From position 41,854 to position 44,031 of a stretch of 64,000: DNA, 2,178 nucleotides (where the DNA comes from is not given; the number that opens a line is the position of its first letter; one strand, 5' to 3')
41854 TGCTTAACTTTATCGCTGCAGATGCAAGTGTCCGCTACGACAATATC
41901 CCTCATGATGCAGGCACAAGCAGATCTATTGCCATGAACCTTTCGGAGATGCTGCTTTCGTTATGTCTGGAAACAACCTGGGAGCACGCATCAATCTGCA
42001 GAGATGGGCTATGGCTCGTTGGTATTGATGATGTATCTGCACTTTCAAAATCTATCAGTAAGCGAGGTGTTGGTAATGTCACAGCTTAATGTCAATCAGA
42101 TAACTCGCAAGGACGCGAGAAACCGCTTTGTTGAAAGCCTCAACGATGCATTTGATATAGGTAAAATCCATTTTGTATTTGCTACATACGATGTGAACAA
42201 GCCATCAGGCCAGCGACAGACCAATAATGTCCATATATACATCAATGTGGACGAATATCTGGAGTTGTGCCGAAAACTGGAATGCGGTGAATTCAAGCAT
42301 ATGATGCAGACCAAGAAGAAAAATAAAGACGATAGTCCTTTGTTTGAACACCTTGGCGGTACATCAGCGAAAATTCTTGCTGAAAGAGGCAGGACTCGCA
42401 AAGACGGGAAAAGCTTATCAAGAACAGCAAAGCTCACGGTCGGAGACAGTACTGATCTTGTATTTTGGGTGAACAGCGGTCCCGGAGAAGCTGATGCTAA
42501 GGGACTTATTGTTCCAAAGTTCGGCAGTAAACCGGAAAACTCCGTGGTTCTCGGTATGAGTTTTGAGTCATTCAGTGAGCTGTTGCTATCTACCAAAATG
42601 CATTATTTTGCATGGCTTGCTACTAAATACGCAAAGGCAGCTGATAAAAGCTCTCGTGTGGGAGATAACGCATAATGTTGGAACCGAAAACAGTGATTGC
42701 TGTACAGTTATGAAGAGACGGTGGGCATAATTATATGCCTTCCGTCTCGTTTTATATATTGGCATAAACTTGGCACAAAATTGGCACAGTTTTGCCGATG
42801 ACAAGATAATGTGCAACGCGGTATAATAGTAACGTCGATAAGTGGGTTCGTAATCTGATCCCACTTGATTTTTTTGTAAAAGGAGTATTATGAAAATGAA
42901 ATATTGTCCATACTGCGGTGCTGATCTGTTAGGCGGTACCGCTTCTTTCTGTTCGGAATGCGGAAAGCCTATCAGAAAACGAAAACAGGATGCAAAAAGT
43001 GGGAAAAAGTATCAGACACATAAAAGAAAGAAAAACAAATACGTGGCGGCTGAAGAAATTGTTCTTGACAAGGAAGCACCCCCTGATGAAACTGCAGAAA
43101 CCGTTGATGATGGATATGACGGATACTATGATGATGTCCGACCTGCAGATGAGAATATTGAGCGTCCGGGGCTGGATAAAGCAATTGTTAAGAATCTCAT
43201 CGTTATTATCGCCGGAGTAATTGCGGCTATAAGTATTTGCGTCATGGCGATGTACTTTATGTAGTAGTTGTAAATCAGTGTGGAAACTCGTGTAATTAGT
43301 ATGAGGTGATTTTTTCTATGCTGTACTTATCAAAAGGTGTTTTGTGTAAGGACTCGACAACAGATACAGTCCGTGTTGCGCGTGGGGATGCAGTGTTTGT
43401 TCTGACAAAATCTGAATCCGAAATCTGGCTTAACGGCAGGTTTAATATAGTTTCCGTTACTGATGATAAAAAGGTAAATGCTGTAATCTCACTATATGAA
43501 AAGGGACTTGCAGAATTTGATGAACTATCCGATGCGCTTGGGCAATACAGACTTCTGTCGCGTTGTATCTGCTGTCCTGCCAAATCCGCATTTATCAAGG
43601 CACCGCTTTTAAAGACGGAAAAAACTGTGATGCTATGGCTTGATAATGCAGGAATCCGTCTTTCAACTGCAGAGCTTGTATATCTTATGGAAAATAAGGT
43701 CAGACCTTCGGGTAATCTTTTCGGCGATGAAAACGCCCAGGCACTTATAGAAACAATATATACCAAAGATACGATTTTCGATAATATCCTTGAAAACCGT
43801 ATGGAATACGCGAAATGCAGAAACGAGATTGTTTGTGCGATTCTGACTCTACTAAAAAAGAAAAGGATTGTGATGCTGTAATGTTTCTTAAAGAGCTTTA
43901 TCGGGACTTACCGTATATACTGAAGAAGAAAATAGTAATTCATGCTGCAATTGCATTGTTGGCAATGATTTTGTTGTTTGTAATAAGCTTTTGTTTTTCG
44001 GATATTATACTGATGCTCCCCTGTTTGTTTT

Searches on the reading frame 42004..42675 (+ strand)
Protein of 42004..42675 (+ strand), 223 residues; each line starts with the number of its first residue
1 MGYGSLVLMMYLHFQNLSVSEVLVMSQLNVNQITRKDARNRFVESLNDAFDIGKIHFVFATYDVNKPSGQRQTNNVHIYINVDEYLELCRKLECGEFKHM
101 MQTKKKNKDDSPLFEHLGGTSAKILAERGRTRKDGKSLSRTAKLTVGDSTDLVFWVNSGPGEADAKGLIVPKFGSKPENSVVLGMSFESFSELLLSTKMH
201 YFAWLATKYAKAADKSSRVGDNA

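Call 14: search_protein_families(library=pfam, proteins=[window:42004-42675:+], max_evalue=0.01)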
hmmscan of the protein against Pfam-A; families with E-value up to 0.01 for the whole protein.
window:42004-42675:+ (223 aa): 0 families

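Call 17: search_protein_families(library=phrogs, proteins=[window:42004-42675:+], max_evalue=0.001)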
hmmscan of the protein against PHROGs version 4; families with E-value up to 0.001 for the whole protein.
window:42004-42675:+ (223 aa): 0 families

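Call 63: search_protein_families(library=ncbifam, proteins=[window:42004-42675:+], max_evalue=0.01)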
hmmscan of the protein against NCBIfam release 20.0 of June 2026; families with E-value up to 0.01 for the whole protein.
window:42004-42675:+ (223 aa): 0 families

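Call 88: search_solved_structures(query=window:42004-42675:+, max_evalue=1)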
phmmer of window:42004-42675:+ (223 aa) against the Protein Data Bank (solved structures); distinct sequences matched with E-value up to 1: 1.
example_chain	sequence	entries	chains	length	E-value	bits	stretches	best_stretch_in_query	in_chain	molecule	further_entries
9ozd_A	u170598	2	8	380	0.41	13.2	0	36-118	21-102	Polysaccharide lyase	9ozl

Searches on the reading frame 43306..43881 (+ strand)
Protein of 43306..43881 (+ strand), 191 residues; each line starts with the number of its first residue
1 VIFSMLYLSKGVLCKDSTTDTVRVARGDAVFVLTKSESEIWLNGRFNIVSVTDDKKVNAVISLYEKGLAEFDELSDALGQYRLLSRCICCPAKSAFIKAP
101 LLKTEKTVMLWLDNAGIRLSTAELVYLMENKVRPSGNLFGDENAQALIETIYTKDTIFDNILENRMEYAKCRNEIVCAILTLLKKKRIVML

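Call 14: search_protein_families(library=pfam, proteins=[window:43306-43881:+], max_evalue=0.01)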
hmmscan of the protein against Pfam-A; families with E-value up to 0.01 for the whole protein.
window:43306-43881:+ (191 aa): 1 family
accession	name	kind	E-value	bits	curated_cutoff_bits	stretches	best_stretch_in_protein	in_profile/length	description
PF16897.10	MMR_HSR1_Xtn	-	0.0078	16.6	35.2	0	116-171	3-58/106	C-terminal region of MMR_HSR1 domain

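Call 17: search_protein_families(library=phrogs, proteins=[window:43306-43881:+], max_evalue=0.001)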
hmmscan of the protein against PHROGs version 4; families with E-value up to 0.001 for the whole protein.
window:43306-43881:+ (191 aa): 0 families

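Call 63: search_protein_families(library=ncbifam, proteins=[window:43306-43881:+], max_evalue=0.01)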
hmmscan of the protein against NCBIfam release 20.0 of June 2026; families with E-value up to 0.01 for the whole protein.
window:43306-43881:+ (191 aa): 0 families
